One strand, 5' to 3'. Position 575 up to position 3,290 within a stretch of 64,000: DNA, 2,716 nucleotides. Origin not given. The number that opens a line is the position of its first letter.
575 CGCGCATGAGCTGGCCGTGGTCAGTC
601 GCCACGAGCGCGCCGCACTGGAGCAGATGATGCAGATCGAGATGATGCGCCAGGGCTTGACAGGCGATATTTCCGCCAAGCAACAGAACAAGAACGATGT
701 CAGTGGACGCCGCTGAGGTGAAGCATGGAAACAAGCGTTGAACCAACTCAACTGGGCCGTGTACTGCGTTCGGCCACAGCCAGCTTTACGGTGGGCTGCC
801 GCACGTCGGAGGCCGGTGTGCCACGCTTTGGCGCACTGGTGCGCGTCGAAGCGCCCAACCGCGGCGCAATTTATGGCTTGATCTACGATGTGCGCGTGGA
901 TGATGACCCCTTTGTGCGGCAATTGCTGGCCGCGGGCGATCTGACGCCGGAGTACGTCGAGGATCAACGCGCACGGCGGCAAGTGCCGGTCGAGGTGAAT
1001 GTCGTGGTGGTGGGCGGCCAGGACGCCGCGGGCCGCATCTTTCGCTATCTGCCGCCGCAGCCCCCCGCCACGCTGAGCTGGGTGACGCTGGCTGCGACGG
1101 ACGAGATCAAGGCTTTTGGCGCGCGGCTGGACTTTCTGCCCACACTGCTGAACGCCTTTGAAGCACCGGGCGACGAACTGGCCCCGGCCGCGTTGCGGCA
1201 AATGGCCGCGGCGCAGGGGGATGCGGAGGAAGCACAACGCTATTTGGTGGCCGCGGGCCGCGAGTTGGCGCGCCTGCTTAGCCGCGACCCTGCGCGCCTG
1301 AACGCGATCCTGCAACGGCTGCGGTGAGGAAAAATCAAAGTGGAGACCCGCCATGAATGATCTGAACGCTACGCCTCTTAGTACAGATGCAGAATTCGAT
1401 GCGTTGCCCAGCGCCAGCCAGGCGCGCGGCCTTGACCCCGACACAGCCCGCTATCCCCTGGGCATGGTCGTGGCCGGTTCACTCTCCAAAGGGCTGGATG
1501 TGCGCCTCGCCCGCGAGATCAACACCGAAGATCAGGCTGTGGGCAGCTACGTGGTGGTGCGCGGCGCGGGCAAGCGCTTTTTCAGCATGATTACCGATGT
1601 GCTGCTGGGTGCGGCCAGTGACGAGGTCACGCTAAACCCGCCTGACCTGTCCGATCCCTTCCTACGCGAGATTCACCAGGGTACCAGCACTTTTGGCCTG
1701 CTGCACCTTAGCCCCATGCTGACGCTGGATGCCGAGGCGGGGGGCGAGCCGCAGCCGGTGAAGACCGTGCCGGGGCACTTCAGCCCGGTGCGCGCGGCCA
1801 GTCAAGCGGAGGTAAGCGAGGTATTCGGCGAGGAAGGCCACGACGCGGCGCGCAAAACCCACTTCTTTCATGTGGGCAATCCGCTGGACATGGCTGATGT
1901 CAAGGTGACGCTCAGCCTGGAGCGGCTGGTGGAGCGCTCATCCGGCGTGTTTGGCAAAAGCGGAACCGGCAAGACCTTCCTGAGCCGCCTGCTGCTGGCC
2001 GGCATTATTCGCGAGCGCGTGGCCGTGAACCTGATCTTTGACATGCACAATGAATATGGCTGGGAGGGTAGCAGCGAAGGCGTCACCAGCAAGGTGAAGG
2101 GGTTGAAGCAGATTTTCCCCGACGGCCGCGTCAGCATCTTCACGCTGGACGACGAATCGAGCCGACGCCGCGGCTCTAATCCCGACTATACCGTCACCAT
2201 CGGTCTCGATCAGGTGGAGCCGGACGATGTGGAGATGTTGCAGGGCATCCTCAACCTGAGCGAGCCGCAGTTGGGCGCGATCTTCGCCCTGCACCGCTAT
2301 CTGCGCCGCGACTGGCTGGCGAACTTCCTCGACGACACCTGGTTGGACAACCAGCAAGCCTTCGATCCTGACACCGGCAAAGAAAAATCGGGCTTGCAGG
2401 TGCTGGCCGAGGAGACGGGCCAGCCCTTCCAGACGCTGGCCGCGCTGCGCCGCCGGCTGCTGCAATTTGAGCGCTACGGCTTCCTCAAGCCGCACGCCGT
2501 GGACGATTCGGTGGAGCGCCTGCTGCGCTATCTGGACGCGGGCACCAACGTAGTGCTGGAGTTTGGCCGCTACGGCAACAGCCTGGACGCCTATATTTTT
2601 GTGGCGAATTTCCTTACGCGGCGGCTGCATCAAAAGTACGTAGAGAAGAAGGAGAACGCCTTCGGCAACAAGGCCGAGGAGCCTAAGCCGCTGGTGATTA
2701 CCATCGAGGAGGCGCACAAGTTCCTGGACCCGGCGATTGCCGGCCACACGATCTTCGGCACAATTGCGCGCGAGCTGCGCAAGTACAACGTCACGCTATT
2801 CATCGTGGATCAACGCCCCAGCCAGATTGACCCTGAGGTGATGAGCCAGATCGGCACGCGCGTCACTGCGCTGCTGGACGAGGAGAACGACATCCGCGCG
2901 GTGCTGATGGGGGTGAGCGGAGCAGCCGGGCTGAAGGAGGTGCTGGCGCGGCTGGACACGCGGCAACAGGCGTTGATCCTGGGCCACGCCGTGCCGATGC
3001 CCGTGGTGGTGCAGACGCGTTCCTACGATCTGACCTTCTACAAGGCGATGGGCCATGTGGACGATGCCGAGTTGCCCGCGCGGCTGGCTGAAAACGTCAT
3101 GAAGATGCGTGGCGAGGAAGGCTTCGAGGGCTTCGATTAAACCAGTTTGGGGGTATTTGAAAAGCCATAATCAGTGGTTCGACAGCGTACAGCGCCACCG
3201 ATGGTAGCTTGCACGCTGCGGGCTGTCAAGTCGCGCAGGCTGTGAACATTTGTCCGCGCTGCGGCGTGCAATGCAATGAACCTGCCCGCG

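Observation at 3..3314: Three-gene cassette: unknown protein + small barrel-like protein + HerA/FtsK-class ATPase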

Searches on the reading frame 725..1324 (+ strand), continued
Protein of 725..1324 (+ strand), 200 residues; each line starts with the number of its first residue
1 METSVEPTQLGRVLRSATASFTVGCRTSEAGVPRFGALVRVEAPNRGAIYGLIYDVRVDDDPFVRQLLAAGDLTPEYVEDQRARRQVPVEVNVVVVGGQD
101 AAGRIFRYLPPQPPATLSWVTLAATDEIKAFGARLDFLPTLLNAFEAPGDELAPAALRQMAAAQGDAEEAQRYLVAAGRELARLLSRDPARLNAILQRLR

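Call 97: search_protein_families(library=pfam, proteins=[L008:7938-12248:+, L008:7014-7904:+, L006:6763-8868:-, L032:6585-7169:+, L032:7359-9905:+, L046:7216-9702:+, L044:8915-10216:+, L061:6654-8021:+, L018:6729-7160:+], max_evalue=0.001)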
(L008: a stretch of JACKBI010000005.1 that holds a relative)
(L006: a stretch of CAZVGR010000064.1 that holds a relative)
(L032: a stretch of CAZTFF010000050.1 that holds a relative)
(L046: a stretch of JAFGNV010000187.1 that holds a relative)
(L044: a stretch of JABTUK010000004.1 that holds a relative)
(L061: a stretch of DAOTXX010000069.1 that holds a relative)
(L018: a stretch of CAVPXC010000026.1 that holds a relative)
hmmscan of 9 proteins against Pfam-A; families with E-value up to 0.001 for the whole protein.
L008:7938-12248:+ (1437 aa): 4 families
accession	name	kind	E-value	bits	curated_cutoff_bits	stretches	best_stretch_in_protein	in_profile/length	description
PF00270.35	DEAD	-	1.5e-24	87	26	1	93-268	3-161/167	DEAD/DEAH box helicase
PF00271.37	Helicase_C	-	2.2e-13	50.8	23.5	1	828-895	41-108/110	Helicase conserved C-terminal domain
PF09369.15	MZB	-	1.8e-07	32.2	24.2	1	1208-1296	3-80/80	MrfA Zn-binding domain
PF04851.21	ResIII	-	0.00023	21.6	22.5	1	90-267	4-162/164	Type III restriction enzyme, res subunit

L008:7014-7904:+ (297 aa): 0 families

L006:6763-8868:- (702 aa): 3 families
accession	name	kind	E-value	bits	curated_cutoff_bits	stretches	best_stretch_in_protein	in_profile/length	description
PF11896.14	GlgE_dom_N_S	-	1.9e-49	168.9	25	1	44-231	1-179/179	Alpha-1,4-glucan:maltose-1-phosphate maltosyltransferase, domain N/S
PF21702.3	GLGE_C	-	2.4e-27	95.4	27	1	601-688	1-87/87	GLGE, C-terminal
PF00128.31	Alpha-amylase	-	1.6e-07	31.4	22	1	252-399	13-138/446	Alpha amylase, catalytic domain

L032:6585-7169:+ (195 aa): 4 families
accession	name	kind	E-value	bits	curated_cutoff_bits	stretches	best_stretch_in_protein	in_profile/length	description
PF00805.28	Pentapeptide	-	1.2e-48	162.6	20.2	4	145-183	1-39/40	Pentapeptide repeats (8 copies)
PF13599.13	Pentapeptide_4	-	7.4e-20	71.2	38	2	103-172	9-78/78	Pentapeptide repeat region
PF13576.12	Pentapeptide_3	-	3.6e-17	62.7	27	2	93-135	2-47/48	Pentapeptide repeats (9 copies)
PF25296.1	Decapeptide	-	0.00026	21.3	45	0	115-173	5-63/74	Decapeptide repeat region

L032:7359-9905:+ (849 aa): 12 families
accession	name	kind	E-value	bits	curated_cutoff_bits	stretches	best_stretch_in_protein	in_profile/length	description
PF05231.19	MASE1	-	3.2e-45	155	29.8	1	17-301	3-299/299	MASE1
PF13185.12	GAF_2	-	2.5e-20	73.5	28.6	1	492-632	2-136/136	GAF domain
PF01590.32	GAF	-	8.1e-19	68.9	22.4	1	493-631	1-133/133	GAF domain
PF00989.32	PAS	-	1.6e-15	57.6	22.6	1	351-461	1-113/113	PAS fold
PF13492.12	GAF_3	-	2.7e-14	54.1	27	1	493-633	1-129/129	GAF domain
PF08448.16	PAS_4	-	1.4e-13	51.4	23.1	1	360-466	4-110/110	PAS fold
PF13426.13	PAS_9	-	3.1e-13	50.3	27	1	364-463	5-103/103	PAS domain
PF07568.18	HisKA_2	-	9.6e-13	48.5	22.3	1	653-727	1-74/76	Histidine kinase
PF07536.20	HWE_HK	-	2.2e-12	47.9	22.8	1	653-724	1-68/83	HWE histidine kinase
PF02518.31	HATPase_c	-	6.3e-09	36.7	26.4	1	751-845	3-105/111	Histidine kinase-, DNA gyrase B-, and HSP90-like ATPase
PF13581.12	HATPase_c_2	-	1.5e-08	35.1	27.4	1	744-825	22-111/127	Histidine kinase-like ATPase domain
PF08447.18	PAS_3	-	3.4e-07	30.9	25.6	1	374-457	2-88/89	PAS fold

L046:7216-9702:+ (829 aa): 15 families
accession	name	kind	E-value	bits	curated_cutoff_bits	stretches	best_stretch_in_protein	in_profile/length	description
PF13185.12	GAF_2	-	9.7e-41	139.6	28.6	2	475-614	3-136/136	GAF domain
PF08448.16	PAS_4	-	8.9e-29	100.4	23.1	2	50-165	2-109/110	PAS fold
PF01590.32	GAF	-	1.3e-27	97.4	22.4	2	476-613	2-133/133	GAF domain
PF00989.32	PAS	-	6.9e-26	90.9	22.6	2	46-161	4-113/113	PAS fold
PF13492.12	GAF_3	-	1.2e-23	84.4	27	2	476-615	2-129/129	GAF domain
PF13426.13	PAS_9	-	5.4e-23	81.7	27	2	53-163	1-103/103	PAS domain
PF13188.13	PAS_8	-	1.1e-16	60.5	21.8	2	47-83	5-43/65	PAS domain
PF02518.31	HATPase_c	-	8.9e-13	49.1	26.4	1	733-825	3-105/111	Histidine kinase-, DNA gyrase B-, and HSP90-like ATPase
PF07568.18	HisKA_2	-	5.8e-11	42.8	22.3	1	635-689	1-53/76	Histidine kinase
PF13581.12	HATPase_c_2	-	4.3e-10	40.1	27.4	1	707-805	4-111/127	Histidine kinase-like ATPase domain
PF07536.20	HWE_HK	-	9.8e-09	36.3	22.8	1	635-705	1-67/83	HWE histidine kinase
PF08447.18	PAS_3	-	2.1e-08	34.8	25.6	0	358-429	2-77/89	PAS fold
PF14598.12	PAS_11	-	7.2e-05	23.2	25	0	347-425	4-83/109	PAS domain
PF12860.13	PAS_7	-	9.5e-05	23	27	0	53-166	5-112/115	PAS fold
PF13596.12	PAS_10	-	0.00016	22.7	22.1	0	45-86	1-42/106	PAS domain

L044:8915-10216:+ (434 aa): 1 family
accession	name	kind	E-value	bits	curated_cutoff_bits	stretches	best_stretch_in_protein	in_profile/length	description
PF01609.27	DDE_Tnp_1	-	1.4e-17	64.6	23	1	177-335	37-176/200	Transposase DDE domain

L061:6654-8021:+ (456 aa): 1 family
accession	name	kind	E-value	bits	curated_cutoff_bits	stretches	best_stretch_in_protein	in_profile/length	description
PF04471.18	Mrr_cat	-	7.8e-08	32.9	21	1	35-142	5-114/115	Restriction endonuclease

L018:6729-7160:+ (144 aa): 1 family
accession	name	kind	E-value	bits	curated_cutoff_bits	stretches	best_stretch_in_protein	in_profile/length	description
PF12323.14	HTH_OrfB_IS605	-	8.4e-14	51.2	21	1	1-48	1-47/47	Helix-turn-helix domain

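Call 102: search_protein_families(library=ncbifam, proteins=[L003:14126-15349:+], max_evalue=0.01)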
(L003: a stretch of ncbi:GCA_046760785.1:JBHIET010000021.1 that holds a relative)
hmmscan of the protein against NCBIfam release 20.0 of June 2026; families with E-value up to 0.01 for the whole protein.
L003:14126-15349:+ (408 aa): 11 families
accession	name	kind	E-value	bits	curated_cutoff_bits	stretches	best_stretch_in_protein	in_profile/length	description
TIGR00619.1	sbcd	subfamily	8.9e-41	140.3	77.65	1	5-265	2-251/252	exonuclease subunit SbcD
NF008206.2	PRK10966.1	equivalog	1.2e-21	77.3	450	1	4-277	1-271/380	exonuclease subunit SbcD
NF041029.1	Mre11_Pyroc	equivalog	4.5e-21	75.2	600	1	5-292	2-283/438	DNA double-strand break repair protein Mre11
NF041754.1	sbcd_Bac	equivalog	8.9e-19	67.9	750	1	4-282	1-270/390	exonuclease subunit SbcD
NF041030.1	Mre11_Halo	equivalog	1.6e-18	67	550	2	5-117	3-105/361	DNA double-strand break repair protein Mre11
NF041031.1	Mre11_Sulfo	equivalog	1.2e-17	64.2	500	2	6-129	2-118/374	DNA double-strand break repair protein Mre11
NF041753.2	sbcd_Staph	equivalog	3.8e-16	58.9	480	1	39-295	28-272/375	exonuclease subunit SbcD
TIGR00583.1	mre11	equivalog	5.7e-05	22.3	434.6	1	4-72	4-64/405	DNA repair protein (mre11)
TIGR04123.1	P_estr_lig_assc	hypoth_equivalog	0.00041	19.8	150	1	5-109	22-122/207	ligase-associated DNA damage response endonuclease PdeM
NF008460.0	PRK11340.1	equivalog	0.00046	19.7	188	1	39-102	69-129/271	phosphodiesterase YaeI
NF008359.0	PRK11148.1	equivalog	0.0033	17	225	1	4-110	15-111/275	3',5'-cyclic-AMP phosphodiesterase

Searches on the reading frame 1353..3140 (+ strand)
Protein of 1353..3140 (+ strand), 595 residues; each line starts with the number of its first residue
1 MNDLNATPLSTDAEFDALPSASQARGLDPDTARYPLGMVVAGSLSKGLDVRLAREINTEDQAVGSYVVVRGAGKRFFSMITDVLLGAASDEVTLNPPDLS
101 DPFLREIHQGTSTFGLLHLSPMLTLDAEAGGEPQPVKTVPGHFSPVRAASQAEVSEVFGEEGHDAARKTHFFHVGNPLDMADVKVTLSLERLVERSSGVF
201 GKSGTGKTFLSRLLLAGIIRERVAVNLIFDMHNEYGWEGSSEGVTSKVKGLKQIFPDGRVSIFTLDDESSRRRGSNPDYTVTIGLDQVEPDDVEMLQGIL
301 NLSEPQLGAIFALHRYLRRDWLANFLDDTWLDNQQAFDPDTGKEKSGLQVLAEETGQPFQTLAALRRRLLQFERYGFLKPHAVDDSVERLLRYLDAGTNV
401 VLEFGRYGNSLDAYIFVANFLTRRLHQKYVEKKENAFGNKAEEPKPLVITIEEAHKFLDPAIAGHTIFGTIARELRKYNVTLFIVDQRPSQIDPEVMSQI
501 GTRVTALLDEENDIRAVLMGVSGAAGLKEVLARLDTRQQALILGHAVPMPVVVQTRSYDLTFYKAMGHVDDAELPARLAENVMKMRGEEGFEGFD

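Call 5: search_protein_families(library=pfam, proteins=[window:1353-3137:+], max_evalue=1)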
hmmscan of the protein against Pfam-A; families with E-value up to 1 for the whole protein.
window:1353-3137:+ (595 aa): 7 families
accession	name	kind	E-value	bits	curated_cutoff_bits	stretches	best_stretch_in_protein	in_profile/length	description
PF01935.23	DUF87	-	2.3e-27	97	23.2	1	172-424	1-219/220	Helicase HerA, central domain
PF09378.16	HAS-barrel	-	0.00042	20.8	25.2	1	37-91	2-50/90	HAS barrel domain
PF05872.18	HerA_C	-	0.0068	15.5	22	1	441-505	254-318/502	Helicase HerA-like C-terminal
PF13401.12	AAA_22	-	0.0075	17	27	1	199-219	10-30/130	AAA domain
PF13191.12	AAA_16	-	0.028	15.4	32.6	0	199-225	29-55/167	AAA ATPase domain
PF00004.35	AAA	-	0.029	15.2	21.2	0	431-500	43-123/131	ATPase family associated with various cellular activities (AAA)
PF12846.13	AAA_10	-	0.072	12.6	27.5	1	445-505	240-300/362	AAA-like domain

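Call 6: search_protein_families(library=ncbifam, proteins=[window:1353-3137:+], max_evalue=1)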
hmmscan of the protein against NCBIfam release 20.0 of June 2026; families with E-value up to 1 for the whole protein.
window:1353-3137:+ (595 aa): 9 families
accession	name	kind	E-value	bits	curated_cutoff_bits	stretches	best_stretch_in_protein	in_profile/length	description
NF042943.1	HerA_antiphage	equivalog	9.2e-21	74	800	2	441-556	429-550/566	anti-phage-associated helicase HerA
NF040937.1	HerA_Thermprot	equivalog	4.6e-20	71.5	800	2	409-559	320-465/487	DNA double-strand break repair helicase HerA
NF053655.1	CedD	equivalog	4.6e-17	61.9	600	2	416-555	390-525/527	DNA-translocating ATPase CedD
NF040819.1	helicase_HerA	equivalog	8.5e-16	57.6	970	2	429-557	386-516/561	DNA double-strand break repair helicase HerA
NF042944.1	HerA_antiphage_2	equivalog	5.6e-15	55.1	850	1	432-557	414-544/576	anti-phage-associated helicase HerA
NF033849.1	ser_rich_anae_1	subfamily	8.7e-07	26.7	650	1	411-521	988-1103/1163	serine-rich protein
NF045975.1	VirB4_plasma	equivalog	8.8e-05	20.4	590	1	419-490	742-805/894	Mbov_0397 family ICE element conjugal transfer ATPase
TIGR00929.1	VirB4_CagE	subfamily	0.048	11.9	643.1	0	413-493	615-681/792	VirB4 family type IV secretion/conjugal transfer ATPase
TIGR02142.1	modC_ABC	equivalog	0.1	11.8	285.05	1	181-224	10-52/353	molybdenum ABC transporter ATP-binding protein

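Call 7: search_protein_families(library=padloc, proteins=[window:1353-3137:+], max_evalue=1)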
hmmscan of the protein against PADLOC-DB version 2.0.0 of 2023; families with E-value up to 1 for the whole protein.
window:1353-3137:+ (595 aa): 15 families
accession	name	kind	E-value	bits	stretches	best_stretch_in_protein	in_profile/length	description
PDLC04105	HerA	-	8.4e-29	98.6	2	440-554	413-534/576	-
PDLC02185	HerA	-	2.5e-21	74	2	442-556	442-562/585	-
PDLC04100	HerA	-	4.5e-20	69.9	2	440-556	434-556/580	-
PDLC04102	HerA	-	1.8e-19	67.5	2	432-557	497-621/654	-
PDLC04103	HerA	-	1.7e-18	64.3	2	441-556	436-557/579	-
PDLC04106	HerA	-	2.7e-17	60.5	2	443-559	508-632/667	-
PDLC04140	mad8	-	2.9e-13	48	1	197-559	30-303/314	mads_8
PDLC02188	HerA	-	4.1e-13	47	1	428-556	407-543/578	-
PDLC04098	HerA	-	4.5e-13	46.6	1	441-557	522-648/686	-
PDLC04104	HerA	-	5.5e-11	39.8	1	440-554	214-335/379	-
PDLC04097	HerA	-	1.3e-08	31.9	1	429-555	459-592/618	-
PDLC01055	HerA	-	3.9e-05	20.7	1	132-235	101-199/532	Type III coevolved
PDLC04107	HerA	-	0.0061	13.6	1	185-236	160-211/306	-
PDLC04099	HerA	-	0.024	12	1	186-235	161-210/214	-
PDLC02684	DndH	-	0.045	9.2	1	190-235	1363-1415/1715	DndH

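Call 8: find_encoding_contigs(protein=window:1353-3140:+, flank=10000, max_places=6)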
Protein window:1353-3140:+ (595 aa): no gene with exactly this product is on record in the collection.

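Call 18: search_solved_structures(query=window:1353-3137:+, max_evalue=0.001)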
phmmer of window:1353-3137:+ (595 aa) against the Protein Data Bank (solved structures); distinct sequences matched with E-value up to 0.001: 9.
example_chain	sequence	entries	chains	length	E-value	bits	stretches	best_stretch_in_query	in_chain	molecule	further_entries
8wiv_A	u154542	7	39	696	3.2e-16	62.3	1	443-551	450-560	Helicase HerA central domain-containing protein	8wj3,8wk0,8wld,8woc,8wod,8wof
9x1l_A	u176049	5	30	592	1.8e-13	53.2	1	444-558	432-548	DNA helicase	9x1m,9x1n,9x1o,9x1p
4d2i_A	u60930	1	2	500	1.9e-12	49.9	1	373-558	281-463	HERA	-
9c1m_M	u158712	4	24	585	8.8e-11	44.4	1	443-555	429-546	ATP-binding protein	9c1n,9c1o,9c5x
8xau_A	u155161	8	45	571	5.2e-09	38.5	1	413-555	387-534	ATP-binding protein | HerA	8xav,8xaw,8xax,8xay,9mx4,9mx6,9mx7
8j4u_M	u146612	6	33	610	6.7e-09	38.1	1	437-554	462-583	Nucleoside triphosphate hydrolase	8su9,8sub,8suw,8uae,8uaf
8ziq_M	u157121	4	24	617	2.1e-08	36.5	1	411-552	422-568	HerA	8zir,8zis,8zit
8wet_A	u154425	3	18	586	1.2e-07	34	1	417-517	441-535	TdpA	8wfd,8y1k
8yho_A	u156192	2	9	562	0.00015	23.8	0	428-554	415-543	DUF87 domain-containing protein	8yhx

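Call 78: search_solved_structures(query=A2, max_evalue=0.001)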
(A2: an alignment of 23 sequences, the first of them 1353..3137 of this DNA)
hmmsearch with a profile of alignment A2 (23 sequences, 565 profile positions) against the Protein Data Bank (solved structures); distinct sequences matched with E-value up to 0.001: 9.
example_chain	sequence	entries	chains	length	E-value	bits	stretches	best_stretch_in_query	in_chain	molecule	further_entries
8wiv_A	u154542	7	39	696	3.5e-26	95.1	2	413-521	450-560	Helicase HerA central domain-containing protein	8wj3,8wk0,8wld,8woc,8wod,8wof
4d2i_A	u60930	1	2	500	5e-24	88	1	320-531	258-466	HERA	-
9x1l_A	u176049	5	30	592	2.1e-20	76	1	415-560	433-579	DNA helicase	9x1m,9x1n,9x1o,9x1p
9c1m_M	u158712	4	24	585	4.5e-19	71.6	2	353-524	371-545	ATP-binding protein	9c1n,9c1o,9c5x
8xau_A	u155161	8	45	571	1.9e-17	66.3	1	393-526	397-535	ATP-binding protein | HerA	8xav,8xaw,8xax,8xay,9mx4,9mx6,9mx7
8ziq_M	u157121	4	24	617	4.3e-17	65.1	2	386-522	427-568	HerA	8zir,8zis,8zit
8yho_A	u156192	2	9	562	2.7e-12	49.3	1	412-524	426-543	DUF87 domain-containing protein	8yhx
8wet_A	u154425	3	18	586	2.1e-11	46.3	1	388-486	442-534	TdpA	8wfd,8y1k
8j4u_M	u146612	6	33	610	7.3e-10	41.2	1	412-524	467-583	Nucleoside triphosphate hydrolase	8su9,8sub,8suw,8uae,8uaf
